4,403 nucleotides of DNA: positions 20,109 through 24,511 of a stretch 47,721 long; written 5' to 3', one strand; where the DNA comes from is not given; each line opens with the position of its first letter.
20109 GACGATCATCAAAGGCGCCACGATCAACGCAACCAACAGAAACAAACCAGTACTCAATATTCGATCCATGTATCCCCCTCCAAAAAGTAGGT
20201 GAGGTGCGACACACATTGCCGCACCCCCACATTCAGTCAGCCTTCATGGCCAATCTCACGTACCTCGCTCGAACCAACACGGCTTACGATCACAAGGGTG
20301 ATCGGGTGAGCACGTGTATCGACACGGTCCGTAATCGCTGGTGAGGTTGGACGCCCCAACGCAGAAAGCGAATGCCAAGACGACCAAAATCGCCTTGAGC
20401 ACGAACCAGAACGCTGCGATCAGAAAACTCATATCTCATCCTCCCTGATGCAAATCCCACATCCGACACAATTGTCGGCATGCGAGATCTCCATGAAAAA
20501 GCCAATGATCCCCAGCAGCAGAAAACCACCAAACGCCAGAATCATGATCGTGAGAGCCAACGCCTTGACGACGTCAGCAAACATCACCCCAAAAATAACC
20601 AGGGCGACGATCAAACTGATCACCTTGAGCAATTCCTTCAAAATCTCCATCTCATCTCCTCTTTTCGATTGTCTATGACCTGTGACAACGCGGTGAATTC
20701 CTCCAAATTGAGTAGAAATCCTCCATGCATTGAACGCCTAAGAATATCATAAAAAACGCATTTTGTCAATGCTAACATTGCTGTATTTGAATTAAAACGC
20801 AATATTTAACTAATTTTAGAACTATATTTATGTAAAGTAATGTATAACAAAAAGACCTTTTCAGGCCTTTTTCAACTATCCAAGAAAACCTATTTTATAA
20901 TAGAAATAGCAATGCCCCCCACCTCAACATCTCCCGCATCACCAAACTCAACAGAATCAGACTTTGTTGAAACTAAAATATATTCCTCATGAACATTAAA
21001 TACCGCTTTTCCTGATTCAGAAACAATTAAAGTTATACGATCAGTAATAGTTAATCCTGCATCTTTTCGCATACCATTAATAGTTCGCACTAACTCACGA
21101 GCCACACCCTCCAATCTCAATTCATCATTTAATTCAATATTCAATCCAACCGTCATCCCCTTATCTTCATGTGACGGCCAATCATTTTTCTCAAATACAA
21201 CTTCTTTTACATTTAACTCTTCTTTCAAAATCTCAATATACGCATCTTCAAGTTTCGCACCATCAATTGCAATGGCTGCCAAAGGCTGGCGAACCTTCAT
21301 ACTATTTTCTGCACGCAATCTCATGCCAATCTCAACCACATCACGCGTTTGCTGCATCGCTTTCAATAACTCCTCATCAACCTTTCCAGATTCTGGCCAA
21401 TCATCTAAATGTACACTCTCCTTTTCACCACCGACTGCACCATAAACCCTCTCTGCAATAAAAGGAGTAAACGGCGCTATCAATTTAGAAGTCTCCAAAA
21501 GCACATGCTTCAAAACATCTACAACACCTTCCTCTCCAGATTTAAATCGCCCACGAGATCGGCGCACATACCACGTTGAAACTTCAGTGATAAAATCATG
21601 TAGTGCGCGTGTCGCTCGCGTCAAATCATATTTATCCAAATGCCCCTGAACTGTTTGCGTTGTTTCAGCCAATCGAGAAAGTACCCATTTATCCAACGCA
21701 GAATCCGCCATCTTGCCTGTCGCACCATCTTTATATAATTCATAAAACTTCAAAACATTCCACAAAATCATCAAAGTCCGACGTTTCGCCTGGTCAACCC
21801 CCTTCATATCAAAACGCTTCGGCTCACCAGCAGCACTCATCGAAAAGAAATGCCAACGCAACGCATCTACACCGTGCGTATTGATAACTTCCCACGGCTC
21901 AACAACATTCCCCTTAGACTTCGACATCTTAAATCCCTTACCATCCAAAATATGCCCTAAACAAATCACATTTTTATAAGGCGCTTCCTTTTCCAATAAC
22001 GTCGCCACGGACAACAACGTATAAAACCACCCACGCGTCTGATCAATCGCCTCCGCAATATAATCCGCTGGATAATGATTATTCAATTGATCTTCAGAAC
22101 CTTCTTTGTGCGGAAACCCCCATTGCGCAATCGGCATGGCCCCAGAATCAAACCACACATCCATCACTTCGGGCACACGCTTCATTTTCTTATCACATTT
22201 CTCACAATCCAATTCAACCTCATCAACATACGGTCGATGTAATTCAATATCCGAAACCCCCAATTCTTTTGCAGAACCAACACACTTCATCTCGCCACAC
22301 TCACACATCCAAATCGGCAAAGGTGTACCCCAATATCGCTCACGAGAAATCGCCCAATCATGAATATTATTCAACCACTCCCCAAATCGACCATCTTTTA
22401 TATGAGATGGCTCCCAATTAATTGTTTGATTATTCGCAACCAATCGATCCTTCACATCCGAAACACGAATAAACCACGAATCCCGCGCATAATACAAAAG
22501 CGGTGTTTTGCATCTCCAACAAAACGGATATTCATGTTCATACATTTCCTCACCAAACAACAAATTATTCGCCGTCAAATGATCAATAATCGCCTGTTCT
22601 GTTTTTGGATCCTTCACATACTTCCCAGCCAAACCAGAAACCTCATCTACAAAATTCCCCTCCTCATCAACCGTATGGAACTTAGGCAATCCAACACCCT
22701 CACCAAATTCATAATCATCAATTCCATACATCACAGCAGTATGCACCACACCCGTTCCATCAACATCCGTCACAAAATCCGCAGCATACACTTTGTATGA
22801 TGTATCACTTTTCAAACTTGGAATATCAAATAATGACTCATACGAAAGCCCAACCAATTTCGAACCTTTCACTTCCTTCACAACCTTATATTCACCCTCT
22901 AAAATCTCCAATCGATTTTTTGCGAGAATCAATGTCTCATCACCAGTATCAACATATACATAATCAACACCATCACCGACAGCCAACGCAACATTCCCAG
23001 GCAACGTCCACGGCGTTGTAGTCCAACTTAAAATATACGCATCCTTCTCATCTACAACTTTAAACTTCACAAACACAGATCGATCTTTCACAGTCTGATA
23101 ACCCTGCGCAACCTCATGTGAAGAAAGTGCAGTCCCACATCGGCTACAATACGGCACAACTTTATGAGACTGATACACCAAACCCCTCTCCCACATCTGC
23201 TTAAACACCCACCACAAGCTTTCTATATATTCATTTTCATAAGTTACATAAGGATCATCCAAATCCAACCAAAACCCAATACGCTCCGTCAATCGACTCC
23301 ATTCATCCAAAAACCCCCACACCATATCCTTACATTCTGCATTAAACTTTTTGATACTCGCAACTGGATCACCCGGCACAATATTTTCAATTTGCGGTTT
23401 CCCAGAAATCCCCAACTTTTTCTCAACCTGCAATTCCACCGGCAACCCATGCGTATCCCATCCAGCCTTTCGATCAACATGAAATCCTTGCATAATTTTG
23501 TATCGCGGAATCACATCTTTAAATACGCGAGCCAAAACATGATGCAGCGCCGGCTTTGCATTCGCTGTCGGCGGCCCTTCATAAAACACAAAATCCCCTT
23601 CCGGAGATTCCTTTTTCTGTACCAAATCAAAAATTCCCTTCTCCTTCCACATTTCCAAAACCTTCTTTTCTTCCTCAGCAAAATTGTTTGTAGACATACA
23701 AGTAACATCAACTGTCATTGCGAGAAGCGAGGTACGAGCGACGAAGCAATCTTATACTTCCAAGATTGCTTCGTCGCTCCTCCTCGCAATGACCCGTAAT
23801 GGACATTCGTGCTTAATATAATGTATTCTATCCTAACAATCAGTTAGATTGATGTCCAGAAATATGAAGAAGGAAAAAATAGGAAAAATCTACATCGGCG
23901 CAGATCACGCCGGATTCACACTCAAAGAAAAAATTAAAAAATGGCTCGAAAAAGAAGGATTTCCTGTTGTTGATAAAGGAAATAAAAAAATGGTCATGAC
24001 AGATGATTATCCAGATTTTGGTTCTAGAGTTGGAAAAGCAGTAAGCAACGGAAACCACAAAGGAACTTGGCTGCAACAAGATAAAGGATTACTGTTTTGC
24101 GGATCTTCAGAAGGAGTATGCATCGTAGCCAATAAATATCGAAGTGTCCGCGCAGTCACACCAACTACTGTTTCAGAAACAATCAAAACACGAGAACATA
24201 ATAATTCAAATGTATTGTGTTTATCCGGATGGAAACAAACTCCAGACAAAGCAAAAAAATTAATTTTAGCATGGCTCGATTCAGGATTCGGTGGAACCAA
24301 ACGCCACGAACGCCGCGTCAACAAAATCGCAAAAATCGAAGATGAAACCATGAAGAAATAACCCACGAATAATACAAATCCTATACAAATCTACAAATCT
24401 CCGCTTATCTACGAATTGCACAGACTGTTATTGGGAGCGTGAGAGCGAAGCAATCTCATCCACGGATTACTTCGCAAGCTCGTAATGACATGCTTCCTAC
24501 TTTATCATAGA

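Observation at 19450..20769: GC-rich islet encoding an operon of small membrane peptides with CxxCxxC or Cys-rich tails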

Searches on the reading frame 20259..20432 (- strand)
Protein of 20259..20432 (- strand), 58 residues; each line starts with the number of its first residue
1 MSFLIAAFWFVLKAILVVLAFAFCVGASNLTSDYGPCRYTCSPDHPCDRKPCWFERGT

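Call 8: search_protein_families(library=pfam, max_evalue=1, proteins=[window:20259-20432:-])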
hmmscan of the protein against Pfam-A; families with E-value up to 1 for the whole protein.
seq(58 aa): 0 families

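Call 9: search_protein_families(library=phrogs, max_evalue=1, proteins=[window:20259-20432:-])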
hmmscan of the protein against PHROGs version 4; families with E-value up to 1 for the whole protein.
seq(58 aa): 1 family
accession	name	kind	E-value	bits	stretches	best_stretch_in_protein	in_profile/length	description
phrog_8574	-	unknown function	0.22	12.5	1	13-38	8-34/47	-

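Call 76: search_protein_families(library=ncbifam, max_evalue=0.1, proteins=[window:20259-20432:-])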
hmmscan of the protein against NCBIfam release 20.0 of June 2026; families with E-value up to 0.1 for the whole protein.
seq(58 aa): 0 families

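Call 78: search_protein_families(library=padloc, max_evalue=0.1, proteins=[window:20259-20432:-])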
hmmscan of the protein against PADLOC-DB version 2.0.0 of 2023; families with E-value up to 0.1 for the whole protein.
seq(58 aa): 0 families

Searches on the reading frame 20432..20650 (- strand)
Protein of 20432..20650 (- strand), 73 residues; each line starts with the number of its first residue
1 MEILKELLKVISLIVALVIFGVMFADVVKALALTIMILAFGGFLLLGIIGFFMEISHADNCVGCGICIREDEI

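Call 8: search_protein_families(library=pfam, max_evalue=1, proteins=[window:20432-20650:-])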
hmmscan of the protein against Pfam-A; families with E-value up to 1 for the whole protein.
seq(73 aa): 4 families
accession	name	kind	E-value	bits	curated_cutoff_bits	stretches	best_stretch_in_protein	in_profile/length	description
PF12797.12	Fer4_2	-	0.0063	16.9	24.5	1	57-68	6-17/22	4Fe-4S binding domain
PF00037.32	Fer4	-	0.012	15.8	21.1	1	58-69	5-16/24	4Fe-4S binding domain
PF12837.12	Fer4_6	-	0.017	15.5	25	1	58-69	6-17/24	4Fe-4S binding domain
PF12292.13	DUF3624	-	0.22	12.4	27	1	7-52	24-71/76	Protein of unknown function (DUF3624)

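Call 9: search_protein_families(library=phrogs, max_evalue=1, proteins=[window:20432-20650:-])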
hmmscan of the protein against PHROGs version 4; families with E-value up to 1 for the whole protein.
seq(73 aa): 0 families

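Call 11: find_encoding_contigs(protein=window:20432-20650:-, flank=10000, max_places=10)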
Protein seq(73 aa) (73 aa): 11 contigs read that carry it; 9 places shown.
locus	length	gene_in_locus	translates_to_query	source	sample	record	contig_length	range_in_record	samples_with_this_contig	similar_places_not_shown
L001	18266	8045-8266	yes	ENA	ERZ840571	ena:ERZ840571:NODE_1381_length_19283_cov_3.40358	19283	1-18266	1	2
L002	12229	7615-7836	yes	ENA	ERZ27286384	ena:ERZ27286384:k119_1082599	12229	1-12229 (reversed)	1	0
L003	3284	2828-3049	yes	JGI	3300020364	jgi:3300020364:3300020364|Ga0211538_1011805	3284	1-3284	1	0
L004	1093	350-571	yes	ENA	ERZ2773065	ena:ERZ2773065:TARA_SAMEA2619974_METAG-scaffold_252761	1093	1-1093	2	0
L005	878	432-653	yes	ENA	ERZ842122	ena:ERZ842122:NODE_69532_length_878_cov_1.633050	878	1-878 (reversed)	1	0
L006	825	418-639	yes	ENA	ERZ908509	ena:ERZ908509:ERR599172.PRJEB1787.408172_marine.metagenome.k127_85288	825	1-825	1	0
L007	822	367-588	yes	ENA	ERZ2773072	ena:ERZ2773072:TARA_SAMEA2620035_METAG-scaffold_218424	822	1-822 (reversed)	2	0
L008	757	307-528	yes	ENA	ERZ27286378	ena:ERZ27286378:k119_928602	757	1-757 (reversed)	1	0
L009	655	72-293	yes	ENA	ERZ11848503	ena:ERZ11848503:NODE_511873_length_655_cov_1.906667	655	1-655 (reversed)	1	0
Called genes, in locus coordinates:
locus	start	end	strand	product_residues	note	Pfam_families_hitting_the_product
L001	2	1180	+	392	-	?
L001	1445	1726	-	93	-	-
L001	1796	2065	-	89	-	-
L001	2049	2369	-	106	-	-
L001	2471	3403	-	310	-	PF07992:Pyr_redox_2, PF13738:Pyr_redox_3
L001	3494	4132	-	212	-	PF00834:Ribul_P_3_epim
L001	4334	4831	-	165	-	PF02502:LacAB_rpiB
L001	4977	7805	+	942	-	PF00133:tRNA-synt_1, PF09334:tRNA-synt_1g (weak), PF08264:Anticodon_1, PF19302:DUF5915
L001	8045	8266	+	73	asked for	-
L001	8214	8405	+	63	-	-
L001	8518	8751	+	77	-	-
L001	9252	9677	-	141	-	PF02661:Fic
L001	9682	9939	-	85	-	PF12728:HTH_17 (weak)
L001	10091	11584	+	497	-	PF02789:Peptidase_M17_N, PF00883:Peptidase_M17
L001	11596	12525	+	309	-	-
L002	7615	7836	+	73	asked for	-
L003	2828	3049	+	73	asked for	-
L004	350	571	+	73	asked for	-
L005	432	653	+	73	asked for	-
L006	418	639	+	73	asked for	-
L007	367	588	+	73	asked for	-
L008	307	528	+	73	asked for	-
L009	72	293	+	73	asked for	-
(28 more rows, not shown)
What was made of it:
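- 20429..20650 (-): ORF A, 73 aa: two TM helices, then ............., then an acidic end. It is a paralogue of C. The exact protein is found on 11 marine contigs (call 11).
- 20256..20432 (-): ORF B, 58 aa: one TM helix, then the tail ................. It is coupled to A by an ATGA overlap. The least secure ORF. Gene callers call a 63-aa alternative frame here (call 11).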

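Call 26: find_related_loci(query=window:20432-20650:-, collection=viral_contigs, flank=10000)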
Query seq(73 aa) (73 aa) in viral_contigs; peptide patterns used: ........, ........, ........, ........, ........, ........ (x = any residue, [..] = any of these).
35 stretches matched a pattern, but none encodes a relative of the query by tblastn (E <= 1e-3).

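Call 76: search_protein_families(library=ncbifam, max_evalue=0.1, proteins=[window:20432-20650:-])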
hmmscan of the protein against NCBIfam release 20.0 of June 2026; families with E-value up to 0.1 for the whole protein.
seq(73 aa): 1 family
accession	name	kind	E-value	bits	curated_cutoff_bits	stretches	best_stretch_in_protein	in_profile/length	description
TIGR02936.1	fdxN_nitrog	equivalog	0.013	15.7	80.55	1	52-69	63-80/91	ferredoxin III, nif-specific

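Call 78: search_protein_families(library=padloc, max_evalue=0.1, proteins=[window:20432-20650:-])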
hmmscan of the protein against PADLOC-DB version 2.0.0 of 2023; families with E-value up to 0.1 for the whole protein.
seq(73 aa): 0 families

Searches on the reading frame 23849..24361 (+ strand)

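Call 79: search_protein_families(library=pfam, max_evalue=0.00001, proteins=[window:23849-24361:+])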
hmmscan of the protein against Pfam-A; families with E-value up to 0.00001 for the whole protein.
window:23849-24361:+ (170 aa): 1 family
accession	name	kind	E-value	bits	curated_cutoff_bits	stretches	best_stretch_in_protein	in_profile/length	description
PF02502.23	LacAB_rpiB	-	2.4e-37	128.4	24.7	1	14-160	1-138/138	Ribose/Galactose Isomerase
